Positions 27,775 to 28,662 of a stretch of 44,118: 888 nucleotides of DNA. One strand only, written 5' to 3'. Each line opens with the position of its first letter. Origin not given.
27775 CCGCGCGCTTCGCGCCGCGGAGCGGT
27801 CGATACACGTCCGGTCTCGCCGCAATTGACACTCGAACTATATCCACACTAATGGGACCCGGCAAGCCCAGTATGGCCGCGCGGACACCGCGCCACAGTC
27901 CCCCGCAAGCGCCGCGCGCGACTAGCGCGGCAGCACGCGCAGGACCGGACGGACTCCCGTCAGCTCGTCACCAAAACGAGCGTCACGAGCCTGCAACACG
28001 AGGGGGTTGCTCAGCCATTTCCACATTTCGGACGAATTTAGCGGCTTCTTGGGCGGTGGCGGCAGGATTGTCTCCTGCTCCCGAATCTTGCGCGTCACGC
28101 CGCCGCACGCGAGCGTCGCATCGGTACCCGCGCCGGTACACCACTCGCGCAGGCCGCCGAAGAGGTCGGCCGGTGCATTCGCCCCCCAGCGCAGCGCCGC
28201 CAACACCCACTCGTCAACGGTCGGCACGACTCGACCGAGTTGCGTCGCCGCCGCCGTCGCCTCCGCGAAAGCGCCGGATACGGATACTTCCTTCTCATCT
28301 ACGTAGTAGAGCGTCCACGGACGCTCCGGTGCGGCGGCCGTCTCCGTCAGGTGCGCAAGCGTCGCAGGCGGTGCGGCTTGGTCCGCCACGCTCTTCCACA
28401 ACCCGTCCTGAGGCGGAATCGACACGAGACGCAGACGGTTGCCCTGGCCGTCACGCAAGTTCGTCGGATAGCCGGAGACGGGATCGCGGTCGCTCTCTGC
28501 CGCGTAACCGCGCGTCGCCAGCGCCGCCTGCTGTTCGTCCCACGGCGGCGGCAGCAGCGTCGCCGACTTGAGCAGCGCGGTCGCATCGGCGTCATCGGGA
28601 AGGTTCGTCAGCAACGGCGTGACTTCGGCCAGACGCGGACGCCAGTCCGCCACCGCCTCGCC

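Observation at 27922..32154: PpkA-like membrane pseudokinase fused to a TagR-like FGE-sulfatase domain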

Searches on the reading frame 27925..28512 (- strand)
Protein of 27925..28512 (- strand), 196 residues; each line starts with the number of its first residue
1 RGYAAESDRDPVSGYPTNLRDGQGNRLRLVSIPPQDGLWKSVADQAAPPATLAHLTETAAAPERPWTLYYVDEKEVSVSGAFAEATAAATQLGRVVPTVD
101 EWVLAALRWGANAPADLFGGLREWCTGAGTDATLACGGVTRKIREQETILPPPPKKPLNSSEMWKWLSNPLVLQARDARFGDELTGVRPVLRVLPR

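Call 39: predict_structure(alignment_id=A3)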
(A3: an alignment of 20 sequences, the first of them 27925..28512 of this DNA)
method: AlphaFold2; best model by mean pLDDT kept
length: 196 residues; sequences in the alignment: 20
mean_pLDDT: 93.4   pTM: 0.90
mean pLDDT of the five models: 93.4, 92.9, 92.3, 92.1, 88.2
residues with pLDDT >= 90: 170; 70-90: 25; 50-70: 1; < 50: 0
segments of 3 or more residues with pLDDT < 50: none
pLDDT, mean of each block of 10 residues (from residue 1): 93 96 96 96 90 94 94 90 95 96 96 92 91 94 95 94 95 92 91 82
secondary structure, 60 per line:
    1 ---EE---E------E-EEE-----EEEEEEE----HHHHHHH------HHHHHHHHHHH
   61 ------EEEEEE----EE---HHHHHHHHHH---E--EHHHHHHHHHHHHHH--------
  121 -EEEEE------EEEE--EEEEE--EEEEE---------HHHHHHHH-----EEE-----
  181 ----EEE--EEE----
elements in order: E18-20 E26-32 H37-43 H50-60 E67-72 H82-91 H99-112 E122-126 E133-136 E139-143 E146-150 H160-167 E173-175 E185-187 E190-192

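Call 41: fold_search(model_id=the predicted structure, library=pdb)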
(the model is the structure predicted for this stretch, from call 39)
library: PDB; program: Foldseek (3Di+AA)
matches with E <= 10: 186; with E <= 0.001: 5
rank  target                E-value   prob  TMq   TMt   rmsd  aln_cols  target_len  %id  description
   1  6qki_A                3.9e-04  0.98  0.35  0.19  18.7       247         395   15  Native structure of EgtB from Chloracidobacterium thermophilum, a type II sulfoxide synthase (released 2019-03-27)
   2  6qki_D                5.0e-04  0.98  0.36  0.19  18.9       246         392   15  Native structure of EgtB from Chloracidobacterium thermophilum, a type II sulfoxide synthase (released 2019-03-27)
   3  6qki_B                5.3e-04  0.99  0.35  0.19  17.6       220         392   15  Native structure of EgtB from Chloracidobacterium thermophilum, a type II sulfoxide synthase (released 2019-03-27)
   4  6qkj_B                5.6e-04  0.97  0.35  0.18  18.7       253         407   15  EgtB from Chloracidobacterium thermophilum, a type II sulfoxide synthase in complex with N,N,N-trimethyl-histidine (released 2019-03-27)
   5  6qki_C                7.6e-04  0.97  0.35  0.19  18.7       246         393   15  Native structure of EgtB from Chloracidobacterium thermophilum, a type II sulfoxide synthase (released 2019-03-27)
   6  6o6m_B                1.2e-03  0.95  0.35  0.18  18.7       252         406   14  The Structure of EgtB (Cabther) (released 2019-07-31)
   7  6qkj_A                1.3e-03  0.95  0.35  0.18  18.7       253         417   14  EgtB from Chloracidobacterium thermophilum, a type II sulfoxide synthase in complex with N,N,N-trimethyl-histidine (released 2019-03-27)
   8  6o6m_D                1.5e-03  0.97  0.35  0.18  17.4       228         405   14  The Structure of EgtB (Cabther) (released 2019-07-31)
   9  6o6l_A                1.8e-03  0.97  0.35  0.18  17.3       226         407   15  The Structure of EgtB(Cabther) in complex with Hercynine (released 2019-07-31)
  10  6o6l_D                2.4e-03  0.91  0.34  0.18  18.6       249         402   14  The Structure of EgtB(Cabther) in complex with Hercynine (released 2019-07-31)
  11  6o6l_C                2.5e-03  0.91  0.35  0.18  18.6       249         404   14  The Structure of EgtB(Cabther) in complex with Hercynine (released 2019-07-31)
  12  6o6m_C                2.8e-03  0.95  0.35  0.19  17.1       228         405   14  The Structure of EgtB (Cabther) (released 2019-07-31)
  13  8qf6_B                5.8e-03  0.85  0.35  0.19  18.7       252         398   15  Sulfoxide synthase from Chloracidobacterium thermophilum, EgtB type II, in complex with iron and trimethylhistidine (released 2024-09-11)
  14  8qf6_A                6.2e-03  0.82  0.35  0.19  18.5       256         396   15  Sulfoxide synthase from Chloracidobacterium thermophilum, EgtB type II, in complex with iron and trimethylhistidine (released 2024-09-11)
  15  6muj_A                7.4e-03  0.85  0.37  0.26  18.2       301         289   13  Formylglycine generating enzyme bound to copper (released 2019-02-27)
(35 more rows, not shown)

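Call 42: search_protein_representatives(alignment_id=A3)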
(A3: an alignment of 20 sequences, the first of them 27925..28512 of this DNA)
Query: 20 sequences, 199 profile positions. Proteins with E-value up to 0.001 (for the whole library): 59; up to 1e-10: 53; up to 1e-30: 28. The best 59 are listed.
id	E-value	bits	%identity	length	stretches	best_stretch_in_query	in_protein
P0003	1.3e-77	276.1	-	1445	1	1-196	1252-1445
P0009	3.4e-74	264.9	-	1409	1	1-198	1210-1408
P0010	1.5e-73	262.9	-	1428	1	1-197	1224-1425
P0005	2.6e-73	262.1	-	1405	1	1-198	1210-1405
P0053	4.5e-73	261.3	-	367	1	1-195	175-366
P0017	5.2e-67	241.5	-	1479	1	1-198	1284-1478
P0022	3.6e-64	232.2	-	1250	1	1-198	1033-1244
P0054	1.8e-63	229.9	-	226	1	1-197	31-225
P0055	1.5e-60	220.4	-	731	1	1-198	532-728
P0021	3.3e-60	219.3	-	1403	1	4-197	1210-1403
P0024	3.4e-60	219.3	-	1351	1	1-197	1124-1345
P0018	4.6e-60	218.8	-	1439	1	1-198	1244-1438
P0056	5.1e-55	202.4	-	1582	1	2-198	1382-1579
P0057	6.3e-47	175.9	-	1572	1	6-197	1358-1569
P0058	1.3e-42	161.9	-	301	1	1-197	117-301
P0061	1.2e-36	142.4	-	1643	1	3-192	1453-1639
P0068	2.2e-34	135.0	-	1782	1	1-198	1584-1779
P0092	3.0e-13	66.0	-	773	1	8-147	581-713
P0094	1.4e-12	63.9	-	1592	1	13-194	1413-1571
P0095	1.5e-05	40.9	-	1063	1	13-155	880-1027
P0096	1.3e-04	37.9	-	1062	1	14-146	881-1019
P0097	3.3e-04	36.5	-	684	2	81-141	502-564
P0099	5.6e-04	35.8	-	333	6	135-185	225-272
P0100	6.6e-04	35.5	-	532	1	80-142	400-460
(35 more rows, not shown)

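Call 43: search_protein_families(library=pfam, proteins=[P0095, P0096, P0097, P0100, P0099, P0092, P0061, P0068, P0094], max_evalue=0.01)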
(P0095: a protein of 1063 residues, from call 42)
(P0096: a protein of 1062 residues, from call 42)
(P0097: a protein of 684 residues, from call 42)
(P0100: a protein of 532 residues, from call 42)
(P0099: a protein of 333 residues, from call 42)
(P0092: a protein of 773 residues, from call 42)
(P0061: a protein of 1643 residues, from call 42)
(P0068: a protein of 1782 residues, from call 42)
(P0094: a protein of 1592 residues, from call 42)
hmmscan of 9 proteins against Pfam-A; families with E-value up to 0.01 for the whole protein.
P0095 (1063 aa): 3 families
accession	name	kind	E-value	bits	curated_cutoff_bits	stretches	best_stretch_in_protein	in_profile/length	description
PF00069.31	Pkinase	-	2.5e-10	40.7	31.7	1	109-192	126-208/263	Protein kinase domain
PF07714.23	PK_Tyr_Ser-Thr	-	5.3e-07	29.6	23.1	1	76-240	101-255/258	Protein tyrosine and serine/threonine kinase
PF03781.23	FGE-sulfatase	-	1.4e-05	25.3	23.3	1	941-982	88-129/255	Sulfatase-modifying factor enzyme 1-like domain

P0096 (1062 aa): 2 families
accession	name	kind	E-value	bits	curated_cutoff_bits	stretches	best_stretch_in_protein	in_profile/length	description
PF00069.31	Pkinase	-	4.1e-08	33.4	31.7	1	105-241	120-257/263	Protein kinase domain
PF07714.23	PK_Tyr_Ser-Thr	-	2.3e-07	30.8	23.1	1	104-243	123-256/258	Protein tyrosine and serine/threonine kinase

P0097 (684 aa): 2 families
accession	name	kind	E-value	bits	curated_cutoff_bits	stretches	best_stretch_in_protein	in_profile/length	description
PF13385.13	Laminin_G_3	-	6.2e-40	137.2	27.6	2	88-223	6-150/151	Concanavalin A-like lectin/glucanases superfamily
PF18884.5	TSP3_bac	-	7.1e-06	26.2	25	2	361-380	1-20/22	Bacterial TSP3 repeat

P0100 (532 aa): 1 family
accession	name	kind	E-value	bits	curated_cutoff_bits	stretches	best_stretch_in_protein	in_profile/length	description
PF03781.23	FGE-sulfatase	-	3.2e-10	40.6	23.3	2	348-426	42-123/255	Sulfatase-modifying factor enzyme 1-like domain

P0099 (333 aa): 1 family
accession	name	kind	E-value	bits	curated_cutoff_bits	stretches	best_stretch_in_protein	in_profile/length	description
PF04328.18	Sel_put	-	1.8e-05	25.2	25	0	152-180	23-51/61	Selenoprotein, putative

P0092 (773 aa): 0 families

P0061 (1643 aa): 2 families
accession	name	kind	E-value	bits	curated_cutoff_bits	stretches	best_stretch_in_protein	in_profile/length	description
PF00069.31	Pkinase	-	3.7e-07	30.3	31.7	0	190-229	165-203/263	Protein kinase domain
PF07714.23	PK_Tyr_Ser-Thr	-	1.8e-06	27.9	23.1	0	76-140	87-152/258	Protein tyrosine and serine/threonine kinase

P0068 (1782 aa): 1 family
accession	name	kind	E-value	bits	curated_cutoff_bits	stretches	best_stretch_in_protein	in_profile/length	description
PF00069.31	Pkinase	-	4.8e-08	33.2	31.7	1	102-227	108-199/263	Protein kinase domain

P0094 (1592 aa): 2 families
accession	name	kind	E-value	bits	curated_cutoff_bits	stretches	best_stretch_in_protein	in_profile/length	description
PF00069.31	Pkinase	-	9.4e-05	22.4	31.7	0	190-225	163-198/263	Protein kinase domain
PF11740.13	KfrA_N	-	0.0018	19.4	26.1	1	376-460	21-109/113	Plasmid replication region DNA-binding N-term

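Call 76: search_solved_structures(query=A3, max_evalue=10, show_alignments=2)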
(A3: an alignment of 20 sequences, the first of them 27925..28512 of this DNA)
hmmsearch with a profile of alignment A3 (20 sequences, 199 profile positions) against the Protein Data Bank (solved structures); distinct sequences matched with E-value up to 10: 0.
